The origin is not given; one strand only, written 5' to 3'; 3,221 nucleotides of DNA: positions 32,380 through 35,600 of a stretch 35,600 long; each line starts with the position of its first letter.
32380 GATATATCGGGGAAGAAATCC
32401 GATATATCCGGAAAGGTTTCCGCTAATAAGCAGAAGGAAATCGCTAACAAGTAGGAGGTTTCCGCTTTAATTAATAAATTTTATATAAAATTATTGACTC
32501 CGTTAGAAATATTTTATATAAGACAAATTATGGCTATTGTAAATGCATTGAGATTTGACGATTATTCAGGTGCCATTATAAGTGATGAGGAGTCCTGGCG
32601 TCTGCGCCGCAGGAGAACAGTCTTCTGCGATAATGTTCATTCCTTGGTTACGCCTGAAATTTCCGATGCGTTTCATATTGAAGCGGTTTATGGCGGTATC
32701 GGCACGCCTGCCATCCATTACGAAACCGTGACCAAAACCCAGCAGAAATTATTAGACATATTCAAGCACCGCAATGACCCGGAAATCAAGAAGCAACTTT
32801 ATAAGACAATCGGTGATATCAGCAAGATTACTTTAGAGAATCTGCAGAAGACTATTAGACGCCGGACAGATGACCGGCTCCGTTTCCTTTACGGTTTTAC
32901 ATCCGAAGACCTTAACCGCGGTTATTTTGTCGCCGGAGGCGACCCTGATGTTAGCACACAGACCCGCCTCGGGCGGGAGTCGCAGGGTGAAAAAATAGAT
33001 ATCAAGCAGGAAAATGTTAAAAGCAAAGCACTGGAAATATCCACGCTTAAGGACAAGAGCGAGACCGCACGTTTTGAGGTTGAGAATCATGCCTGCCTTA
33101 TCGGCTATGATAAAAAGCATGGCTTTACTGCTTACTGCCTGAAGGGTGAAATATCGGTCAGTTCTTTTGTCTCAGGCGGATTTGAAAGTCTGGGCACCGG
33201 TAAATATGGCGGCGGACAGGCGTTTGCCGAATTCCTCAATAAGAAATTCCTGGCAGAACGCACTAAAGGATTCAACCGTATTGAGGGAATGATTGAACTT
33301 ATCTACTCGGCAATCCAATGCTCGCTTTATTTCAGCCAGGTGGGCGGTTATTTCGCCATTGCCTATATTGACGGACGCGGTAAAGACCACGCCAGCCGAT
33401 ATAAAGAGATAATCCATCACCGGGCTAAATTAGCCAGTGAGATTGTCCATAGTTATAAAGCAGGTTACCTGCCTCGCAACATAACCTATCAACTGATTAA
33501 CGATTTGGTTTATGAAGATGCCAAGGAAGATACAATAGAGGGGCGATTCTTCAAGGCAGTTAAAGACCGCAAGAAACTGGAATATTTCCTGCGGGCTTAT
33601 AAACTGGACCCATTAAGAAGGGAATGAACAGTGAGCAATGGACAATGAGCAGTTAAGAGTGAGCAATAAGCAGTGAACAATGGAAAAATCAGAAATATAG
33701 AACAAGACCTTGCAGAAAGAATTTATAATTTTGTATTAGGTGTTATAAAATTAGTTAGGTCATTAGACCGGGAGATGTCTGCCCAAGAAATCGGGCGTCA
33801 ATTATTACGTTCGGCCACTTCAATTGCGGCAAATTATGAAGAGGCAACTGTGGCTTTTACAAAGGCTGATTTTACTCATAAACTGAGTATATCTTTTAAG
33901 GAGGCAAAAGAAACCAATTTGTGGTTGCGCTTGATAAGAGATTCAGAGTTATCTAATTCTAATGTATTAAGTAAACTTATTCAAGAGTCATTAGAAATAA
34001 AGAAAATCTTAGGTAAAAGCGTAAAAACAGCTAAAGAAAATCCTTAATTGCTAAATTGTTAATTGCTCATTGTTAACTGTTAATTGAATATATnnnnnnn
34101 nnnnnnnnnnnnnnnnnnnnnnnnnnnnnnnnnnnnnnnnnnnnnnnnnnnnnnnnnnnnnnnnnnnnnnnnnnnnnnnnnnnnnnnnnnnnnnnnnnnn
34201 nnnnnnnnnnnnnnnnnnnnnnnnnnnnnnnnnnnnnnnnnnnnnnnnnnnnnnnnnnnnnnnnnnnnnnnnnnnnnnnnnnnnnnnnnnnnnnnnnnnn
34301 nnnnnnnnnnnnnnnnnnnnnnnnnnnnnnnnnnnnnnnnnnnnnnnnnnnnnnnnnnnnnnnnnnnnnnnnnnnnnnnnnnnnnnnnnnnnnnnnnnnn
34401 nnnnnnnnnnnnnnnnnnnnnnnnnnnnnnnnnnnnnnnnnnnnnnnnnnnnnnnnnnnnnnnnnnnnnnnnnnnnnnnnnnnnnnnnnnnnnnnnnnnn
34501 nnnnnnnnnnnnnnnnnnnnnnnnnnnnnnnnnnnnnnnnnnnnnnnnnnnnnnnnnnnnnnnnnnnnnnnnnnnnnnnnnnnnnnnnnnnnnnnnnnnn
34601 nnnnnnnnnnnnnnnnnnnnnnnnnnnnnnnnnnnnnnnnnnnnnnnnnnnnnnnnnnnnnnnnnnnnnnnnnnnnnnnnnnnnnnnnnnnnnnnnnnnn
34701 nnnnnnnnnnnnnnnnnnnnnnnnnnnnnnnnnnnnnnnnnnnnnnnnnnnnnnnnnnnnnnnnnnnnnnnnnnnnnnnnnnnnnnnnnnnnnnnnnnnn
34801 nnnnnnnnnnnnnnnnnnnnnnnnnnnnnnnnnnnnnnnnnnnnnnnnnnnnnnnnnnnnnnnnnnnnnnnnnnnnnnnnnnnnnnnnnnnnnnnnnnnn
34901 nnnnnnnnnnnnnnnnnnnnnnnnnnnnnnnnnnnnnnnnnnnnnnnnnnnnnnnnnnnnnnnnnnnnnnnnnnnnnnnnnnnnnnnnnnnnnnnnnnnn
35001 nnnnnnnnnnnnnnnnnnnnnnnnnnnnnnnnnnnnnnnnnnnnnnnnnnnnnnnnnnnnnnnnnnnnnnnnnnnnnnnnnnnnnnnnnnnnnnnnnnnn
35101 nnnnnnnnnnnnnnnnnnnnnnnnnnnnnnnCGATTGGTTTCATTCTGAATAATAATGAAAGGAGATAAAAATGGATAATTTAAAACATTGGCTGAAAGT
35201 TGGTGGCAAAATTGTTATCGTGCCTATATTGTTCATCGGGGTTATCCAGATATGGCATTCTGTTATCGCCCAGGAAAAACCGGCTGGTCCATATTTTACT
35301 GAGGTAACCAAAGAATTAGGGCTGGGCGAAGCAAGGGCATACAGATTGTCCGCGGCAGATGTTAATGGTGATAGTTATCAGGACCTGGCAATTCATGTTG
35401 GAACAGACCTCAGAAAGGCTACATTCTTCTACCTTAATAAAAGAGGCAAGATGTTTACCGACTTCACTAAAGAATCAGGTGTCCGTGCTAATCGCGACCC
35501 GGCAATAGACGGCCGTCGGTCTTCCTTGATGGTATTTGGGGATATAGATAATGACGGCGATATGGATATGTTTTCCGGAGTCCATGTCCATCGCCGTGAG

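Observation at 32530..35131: Divergent proteasome/HslV-like Ntn-hydrolase pair, one active and one pseudo-enzyme, with large insertions and a novel C-terminal tail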

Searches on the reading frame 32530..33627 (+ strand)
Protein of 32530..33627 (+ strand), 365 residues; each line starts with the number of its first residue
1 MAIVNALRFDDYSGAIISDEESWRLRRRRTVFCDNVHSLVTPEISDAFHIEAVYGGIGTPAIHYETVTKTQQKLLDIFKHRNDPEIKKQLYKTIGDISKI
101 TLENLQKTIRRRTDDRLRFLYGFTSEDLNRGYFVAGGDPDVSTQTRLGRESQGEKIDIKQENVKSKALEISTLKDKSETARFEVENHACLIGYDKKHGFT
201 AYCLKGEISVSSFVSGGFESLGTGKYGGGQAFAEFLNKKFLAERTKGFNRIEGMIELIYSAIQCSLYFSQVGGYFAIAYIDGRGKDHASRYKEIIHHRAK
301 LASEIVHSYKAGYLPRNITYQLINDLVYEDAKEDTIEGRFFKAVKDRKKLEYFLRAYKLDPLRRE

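Call 3: search_protein_families(library=pfam, proteins=[window:32530-33627:+], max_evalue=1)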
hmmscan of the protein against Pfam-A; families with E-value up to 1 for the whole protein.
window:32530-33627:+ (365 aa): 0 families
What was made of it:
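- On Proteasome-like Ntn hydrolases (T1 fold superfamily): No hit for A or B (call 3).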

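Call 4: search_protein_families(library=ncbifam, proteins=[window:32530-33627:+], max_evalue=1)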
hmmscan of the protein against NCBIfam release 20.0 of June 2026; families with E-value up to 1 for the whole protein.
window:32530-33627:+ (365 aa): 1 family
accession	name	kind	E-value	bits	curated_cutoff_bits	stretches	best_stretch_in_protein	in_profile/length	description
NF003012.0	PRK03839.1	equivalog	0.014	15.4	152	1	58-174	7-122/180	putative kinase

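Call 8: search_solved_structures(query=window:32530-33627:+, max_evalue=10)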
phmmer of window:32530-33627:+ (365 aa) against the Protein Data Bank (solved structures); distinct sequences matched with E-value up to 10: 10.
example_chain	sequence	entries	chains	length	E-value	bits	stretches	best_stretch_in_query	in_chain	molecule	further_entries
6dfx_B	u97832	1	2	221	0.54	12.8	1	216-310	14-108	MHC class II antigen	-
1lnu_B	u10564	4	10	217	0.83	12.2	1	212-311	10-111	H-2 class II histocompatibility antigen, A beta chain | 3K peptide, Linker, and H-2 class II histocompatibility antigen (A beta chain) | 3K peptide, Linker,and 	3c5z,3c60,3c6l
3rdt_D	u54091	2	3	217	0.83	12.2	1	212-311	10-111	3K peptide, linker and MHC H-2 class II I-Ab beta chain | protein of 3K peptide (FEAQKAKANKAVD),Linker region - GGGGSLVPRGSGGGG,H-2 class II histoco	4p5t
4p46_D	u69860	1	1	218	0.84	12.2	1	212-311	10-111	3K Peptide,H-2 class II histocompatibility antigen, A beta chain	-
6mkd_D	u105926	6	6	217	0.88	12.1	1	212-311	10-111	Padi4 (92-105) peptide and MHC Class II I-Ab beta chain,H-2 class II histocompatibility an | Padi 4 (92-105) peptide and MHC Class II IAb beta chain | Padi4 (92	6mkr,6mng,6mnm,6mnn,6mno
4x5x_B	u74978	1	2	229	0.88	12.1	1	216-312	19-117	HLA class II histocompatibility antigen, DRB1-1 beta chain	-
4ah2_B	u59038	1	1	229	0.9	12.1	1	216-312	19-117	HLA CLASS II HISTOCOMPATIBILITY ANTIGEN GAMMA CHAIN, HLA CLASS II HISTOCOMPATIBILITY ANTIG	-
2nna_B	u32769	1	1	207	0.96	12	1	217-310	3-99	MHC class II antigen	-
4gg6_B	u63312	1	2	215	1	11.9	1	217-310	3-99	HLA class II histocompatibility antigen, DQ beta 1 chain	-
4p23_D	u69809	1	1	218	1.1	11.8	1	212-311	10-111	3K peptide and MHC IAb beta chain,H-2 class II histocompatibility antigen, A beta chain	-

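Call 26: find_homologous_proteins(query=window:32530-33627:+)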
Query window:32530-33627:+ (365 aa): 54 proteins with E <= 0.001 among 2766 candidates.
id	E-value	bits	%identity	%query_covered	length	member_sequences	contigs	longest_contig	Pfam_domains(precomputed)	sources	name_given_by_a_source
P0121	7.3e-242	820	100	100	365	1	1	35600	-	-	-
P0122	5.5e-202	689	87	100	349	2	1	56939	-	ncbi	ncbi:MAG: hypothetical protein V1871_00105 [Planctomycetota bacterium]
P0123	1.1e-201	688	87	100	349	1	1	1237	-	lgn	-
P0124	8.3e-200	682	86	100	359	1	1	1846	-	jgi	jgi:hypothetical protein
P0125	1.8e-196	671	78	100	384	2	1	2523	-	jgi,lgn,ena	-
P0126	1.5e-173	595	73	100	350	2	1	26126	-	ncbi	-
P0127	3.8e-114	400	53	100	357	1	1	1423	-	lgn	-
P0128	3.9e-100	354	47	99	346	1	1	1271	-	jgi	jgi:hypothetical protein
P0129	1.1e-91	326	46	98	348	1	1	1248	-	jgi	jgi:hypothetical protein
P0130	6.9e-88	313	44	98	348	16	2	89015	-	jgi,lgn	jgi:hypothetical protein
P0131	1.3e-82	296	43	99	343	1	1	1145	-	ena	-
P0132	5.3e-80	288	42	98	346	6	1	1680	-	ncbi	-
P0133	6.2e-80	287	42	100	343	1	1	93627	-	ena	-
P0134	7.5e-80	287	42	98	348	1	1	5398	-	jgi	-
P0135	6.8e-79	284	42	98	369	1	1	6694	-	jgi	jgi:hypothetical protein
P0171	9.2e-39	152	31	98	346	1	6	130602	-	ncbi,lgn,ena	-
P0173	5.6e-35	139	29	98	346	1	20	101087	-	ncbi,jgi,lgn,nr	ncbi:MAG: hypothetical protein HGGPFJEG_02329 [Ignavibacteria bacterium]|nr:hypothetical protein [Ig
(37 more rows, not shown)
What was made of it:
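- Closest known: HslV. Same: One JGI record of a related protein is auto-named as the HslVU peptidase subunit (call 26).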

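Call 45: find_encoding_contigs(protein=P0173, flank=8000, max_places=2)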
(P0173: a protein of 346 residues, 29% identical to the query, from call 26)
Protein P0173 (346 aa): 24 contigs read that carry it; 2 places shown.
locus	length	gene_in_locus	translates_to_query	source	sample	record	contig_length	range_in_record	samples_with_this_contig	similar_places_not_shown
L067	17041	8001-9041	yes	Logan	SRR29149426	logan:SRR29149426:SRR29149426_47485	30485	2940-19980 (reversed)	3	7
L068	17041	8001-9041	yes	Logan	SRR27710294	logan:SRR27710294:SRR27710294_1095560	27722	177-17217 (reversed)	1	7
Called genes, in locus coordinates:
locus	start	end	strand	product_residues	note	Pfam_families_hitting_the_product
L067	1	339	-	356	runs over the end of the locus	PF01070:FMN_dh, PF00478:IMPDH (weak), PF05690:ThiG (faint), PF03060:NMO (weak), PF01645:Glu_synthase (weak)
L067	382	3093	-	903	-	PF01326:PPDK_N, PF00391:PEP-utilizers, PF02896:PEP-utilizers_C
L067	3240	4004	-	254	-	-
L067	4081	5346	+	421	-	PF05977:MFS_3, PF07690:MFS_1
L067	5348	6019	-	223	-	PF02586:SRAP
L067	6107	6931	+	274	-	PF04199:Cyclase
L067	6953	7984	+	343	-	-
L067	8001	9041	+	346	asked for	-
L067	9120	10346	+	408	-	PF00266:Aminotran_5, PF22580:KYNU_C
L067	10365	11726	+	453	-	PF01266:DAO (faint), PF01494:FAD_binding_3, PF07992:Pyr_redox_2 (weak), PF13450:NAD_binding_8 (weak)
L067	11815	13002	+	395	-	-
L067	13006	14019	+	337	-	PF01018:GTP1_OBG, PF01926:MMR_HSR1, PF02421:FeoB_N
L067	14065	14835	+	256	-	PF01975:SurE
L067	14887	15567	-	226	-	PF00160:Pro_isomerase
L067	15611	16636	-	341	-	PF02912:Phe_tRNA-synt_N, PF01409:tRNA-synt_2d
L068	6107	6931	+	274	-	PF04199:Cyclase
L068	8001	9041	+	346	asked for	-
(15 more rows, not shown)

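Call 46: find_encoding_contigs(protein=P0171, flank=8000, max_places=2)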
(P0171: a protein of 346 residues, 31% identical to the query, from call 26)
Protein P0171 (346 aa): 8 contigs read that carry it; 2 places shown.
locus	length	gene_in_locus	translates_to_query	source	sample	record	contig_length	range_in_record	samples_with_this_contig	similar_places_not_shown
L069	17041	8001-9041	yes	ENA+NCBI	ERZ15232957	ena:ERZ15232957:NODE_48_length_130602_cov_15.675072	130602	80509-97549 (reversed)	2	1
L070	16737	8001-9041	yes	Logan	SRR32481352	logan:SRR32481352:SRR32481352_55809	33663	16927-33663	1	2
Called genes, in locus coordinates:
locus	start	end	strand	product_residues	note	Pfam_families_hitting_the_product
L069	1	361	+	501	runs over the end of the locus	PF03951:Gln-synt_N, PF00120:Gln-synt_C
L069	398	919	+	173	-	PF13302:Acetyltransf_3, PF00583:Acetyltransf_1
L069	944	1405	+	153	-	PF06210:DUF1003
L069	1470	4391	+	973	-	PF00211:Guanylate_cyc, PF13401:AAA_22 (weak), PF25872:HTH_77, PF10602:RPN7 (faint), PF00515:TPR_1 (faint), PF07719:TPR_2 (faint), PF13181:TPR_8 (faint), PF13424:TPR_12 (weak)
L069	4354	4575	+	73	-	-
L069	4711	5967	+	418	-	PF05977:MFS_3, PF07690:MFS_1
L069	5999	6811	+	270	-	PF04199:Cyclase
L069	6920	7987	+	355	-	-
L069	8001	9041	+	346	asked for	-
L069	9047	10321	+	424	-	PF00266:Aminotran_5, PF22580:KYNU_C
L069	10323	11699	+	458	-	PF01494:FAD_binding_3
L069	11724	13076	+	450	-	-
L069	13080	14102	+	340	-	PF01018:GTP1_OBG, PF01926:MMR_HSR1, PF02421:FeoB_N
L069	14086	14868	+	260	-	PF01975:SurE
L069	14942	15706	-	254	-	PF00797:Acetyltransf_2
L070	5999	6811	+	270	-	PF04199:Cyclase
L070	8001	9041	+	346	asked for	-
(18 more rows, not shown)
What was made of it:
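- In Ignavibacteria the pair lies on the same strand between kynurenine formamidase (PF04199) and kynureninase plus a kynurenine-monooxygenase-like flavoprotein, with short gaps (calls 45, 46).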

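Call 47: predict_structure(alignment_id=A3)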
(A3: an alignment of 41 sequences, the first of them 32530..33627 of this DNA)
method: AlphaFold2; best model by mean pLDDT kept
length: 365 residues; sequences in the alignment: 41
mean_pLDDT: 88.9   pTM: 0.87
mean pLDDT of the five models: 88.9, 88.3, 88.1, 87.5, 87.5
residues with pLDDT >= 90: 258; 70-90: 67; 50-70: 29; < 50: 11
segments of 3 or more residues with pLDDT < 50: 140-150
pLDDT, mean of each block of 10 residues (from residue 1): 93 95 64 83 95 94 95 93 72 92 95 94 94 72 36 81 94 88 90 97 93 94 93 94 91 98 90 91 97 94 97 96 97 97 92 83 64
secondary structure, 60 per line:
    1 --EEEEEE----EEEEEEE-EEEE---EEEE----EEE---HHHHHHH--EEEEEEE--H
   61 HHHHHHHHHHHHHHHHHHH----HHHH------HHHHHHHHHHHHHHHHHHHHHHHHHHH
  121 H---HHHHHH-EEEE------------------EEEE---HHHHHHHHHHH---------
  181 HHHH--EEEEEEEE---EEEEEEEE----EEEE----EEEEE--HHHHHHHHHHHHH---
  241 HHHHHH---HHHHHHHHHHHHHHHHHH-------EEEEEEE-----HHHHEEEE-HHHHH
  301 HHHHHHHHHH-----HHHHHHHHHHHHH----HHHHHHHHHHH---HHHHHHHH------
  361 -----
elements in order: E3-8 E13-19 E21-24 E28-31 E36-38 H42-48 E51-57 H60-79 H84-87 H94-121 H125-130 E132-135 E154-157 H161-171 H181-184 E187-194 E198-205 E210-213 E218-222 H225-237 H241-246 H250-267 E275-281 H287-290 E291-294 H296-310 H316-328 H333-343 H347-354

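Call 61: fold_search(model_id=the predicted structure, library=pdb)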
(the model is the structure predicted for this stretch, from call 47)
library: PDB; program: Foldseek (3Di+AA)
matches with E <= 10: 1040; with E <= 0.001: 856
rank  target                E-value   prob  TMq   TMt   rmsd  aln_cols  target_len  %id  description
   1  7pxa_U                1.3e-07  1.00  0.49  0.74   3.9       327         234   10  Open-gate mycobacterium 20S CP proteasome in complex MPA - global 3D refinement (released 2022-01-19)
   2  8ysx_T                1.5e-07  1.00  0.43  0.76   5.3       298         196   12  canine immunoproteasome 20S subunit in complex with compound 2 (released 2024-07-31)
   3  3hfa_V                1.8e-07  1.00  0.47  0.73   4.4       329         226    9  Crystal Structure of Mycobacterium Tuberculosis Proteasome open-gate mutant (released 2009-09-15)
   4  3hfa_E                2.5e-07  1.00  0.47  0.74   4.4       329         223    9  Crystal Structure of Mycobacterium Tuberculosis Proteasome open-gate mutant (released 2009-09-15)
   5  3hfa_X                2.9e-07  1.00  0.49  0.76   3.9       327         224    9  Crystal Structure of Mycobacterium Tuberculosis Proteasome open-gate mutant (released 2009-09-15)
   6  5nyw_Q                2.9e-07  1.00  0.46  0.68   5.2       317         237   12  Anbu (ancestral beta-subunit) from Yersinia bercovieri (released 2017-05-24)
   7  5nyw_C                2.9e-07  1.00  0.44  0.65   5.8       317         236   12  Anbu (ancestral beta-subunit) from Yersinia bercovieri (released 2017-05-24)
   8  5nyw_H                2.9e-07  1.00  0.45  0.65   5.9       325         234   13  Anbu (ancestral beta-subunit) from Yersinia bercovieri (released 2017-05-24)
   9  8fz5_K                3.4e-07  1.00  0.42  0.72   4.9       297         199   12  The PI31-free Bovine 20S proteasome (released 2023-07-05)
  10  5nyw_1                3.6e-07  1.00  0.49  0.74   4.3       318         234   11  Anbu (ancestral beta-subunit) from Yersinia bercovieri (released 2017-05-24)
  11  5nyw_R                3.6e-07  1.00  0.47  0.68   5.1       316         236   12  Anbu (ancestral beta-subunit) from Yersinia bercovieri (released 2017-05-24)
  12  5nyw_J                3.6e-07  1.00  0.45  0.64   5.9       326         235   13  Anbu (ancestral beta-subunit) from Yersinia bercovieri (released 2017-05-24)
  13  7dr6_J                3.8e-07  1.00  0.45  0.73   5.1       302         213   10  PA28alpha-beta in complex with immunoproteasome (released 2021-01-20)
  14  5nyw_B                4.0e-07  1.00  0.47  0.69   5.1       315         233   12  Anbu (ancestral beta-subunit) from Yersinia bercovieri (released 2017-05-24)
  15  8u6y_M                4.2e-07  1.00  0.45  0.72   5.4       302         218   10  Preholo-Proteasome from Beta 3 D205 deletion (released 2024-04-17)
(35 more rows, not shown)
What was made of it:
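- On Proteasome-like Ntn hydrolases (T1 fold superfamily): A model: 856 hits (call 61).
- For A: E 1e-7 (call 61).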

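Call 74: search_protein_families(library=padloc, proteins=[window:32530-33627:+], max_evalue=0.1)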
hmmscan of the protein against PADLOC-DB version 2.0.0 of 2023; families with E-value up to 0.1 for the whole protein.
window:32530-33627:+ (365 aa): 0 families

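Call 75: search_protein_families(library=phrogs, proteins=[window:32530-33627:+], max_evalue=0.1)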
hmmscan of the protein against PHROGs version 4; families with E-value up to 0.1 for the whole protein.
window:32530-33627:+ (365 aa): 0 families
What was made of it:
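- Tried and rejected: Direct family searches of A and B against Pfam, NCBIfam, PADLOC and PHROGs gave nothing usable (calls 3, 4, 74, 75).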

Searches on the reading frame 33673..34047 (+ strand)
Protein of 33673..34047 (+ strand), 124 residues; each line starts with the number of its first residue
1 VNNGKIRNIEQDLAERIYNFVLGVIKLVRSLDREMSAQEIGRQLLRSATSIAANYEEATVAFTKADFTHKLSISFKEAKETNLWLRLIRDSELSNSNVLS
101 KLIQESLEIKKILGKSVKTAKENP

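Call 3: search_protein_families(library=pfam, proteins=[window:33673-34047:+], max_evalue=1)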
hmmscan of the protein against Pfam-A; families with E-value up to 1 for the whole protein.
window:33673-34047:+ (124 aa): 1 family
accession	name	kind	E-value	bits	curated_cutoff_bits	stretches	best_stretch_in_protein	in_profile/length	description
PF05635.17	23S_rRNA_IVP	-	2.4e-18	66.8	33.8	1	14-114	6-105/106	23S rRNA-intervening sequence protein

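Call 4: search_protein_families(library=ncbifam, proteins=[window:33673-34047:+], max_evalue=1)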
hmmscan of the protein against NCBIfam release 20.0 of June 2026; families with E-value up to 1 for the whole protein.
window:33673-34047:+ (124 aa): 5 families
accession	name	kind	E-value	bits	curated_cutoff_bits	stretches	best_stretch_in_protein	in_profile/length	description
TIGR02436.1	TIGR02436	subfamily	1.5e-24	86.3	24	1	15-121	3-109/109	four helix bundle protein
NF008911.0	PRK12275.1-2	subfamily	8.7e-06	26.2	137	1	40-122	35-117/118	hypothetical protein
NF008912.0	PRK12275.1-6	subfamily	0.00059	19.9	124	1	40-122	31-113/117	hypothetical protein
NF047354.1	trans_reg_GltC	equivalog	0.0025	17.4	300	1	27-113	47-136/290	glutamate biosynthesis transcriptional regulator GltC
NF003419.0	PRK04837.1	equivalog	0.011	14.5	588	1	4-114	157-262/424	ATP-dependent RNA helicase RhlB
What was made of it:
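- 33673..34047 (+): Interloper: a 124-aa four-helix-bundle protein (23S_rRNA_IVP family, TIGR02436) inserted between A and B. It is not part of the conserved pair. Calls 3 and 4.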

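Call 74: search_protein_families(library=padloc, proteins=[window:33673-34047:+], max_evalue=0.1)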
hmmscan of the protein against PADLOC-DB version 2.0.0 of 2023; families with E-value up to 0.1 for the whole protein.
window:33673-34047:+ (124 aa): 1 family
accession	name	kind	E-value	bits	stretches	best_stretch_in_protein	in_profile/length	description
PDLC00274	PtuA1|PtuA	-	0.016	12.5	1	64-111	175-224/438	AAA ATPase domain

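Call 75: search_protein_families(library=phrogs, proteins=[window:33673-34047:+], max_evalue=0.1)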
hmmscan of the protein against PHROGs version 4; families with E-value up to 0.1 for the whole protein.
window:33673-34047:+ (124 aa): 0 families

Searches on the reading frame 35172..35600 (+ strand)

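Call 21: search_protein_families(library=pfam, proteins=[window:35172-35600:+], max_evalue=0.001)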
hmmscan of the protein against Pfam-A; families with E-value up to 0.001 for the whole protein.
window:35172-35600:+ (143 aa): 2 families
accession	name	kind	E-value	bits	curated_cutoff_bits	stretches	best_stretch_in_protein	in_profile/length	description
PF13517.12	FG-GAP_3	-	3.3e-09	37.6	26.9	1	63-134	1-60/61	FG-GAP-like repeat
PF01839.29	FG-GAP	-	3.7e-07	30.3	22.1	1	57-74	3-20/37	FG-GAP repeat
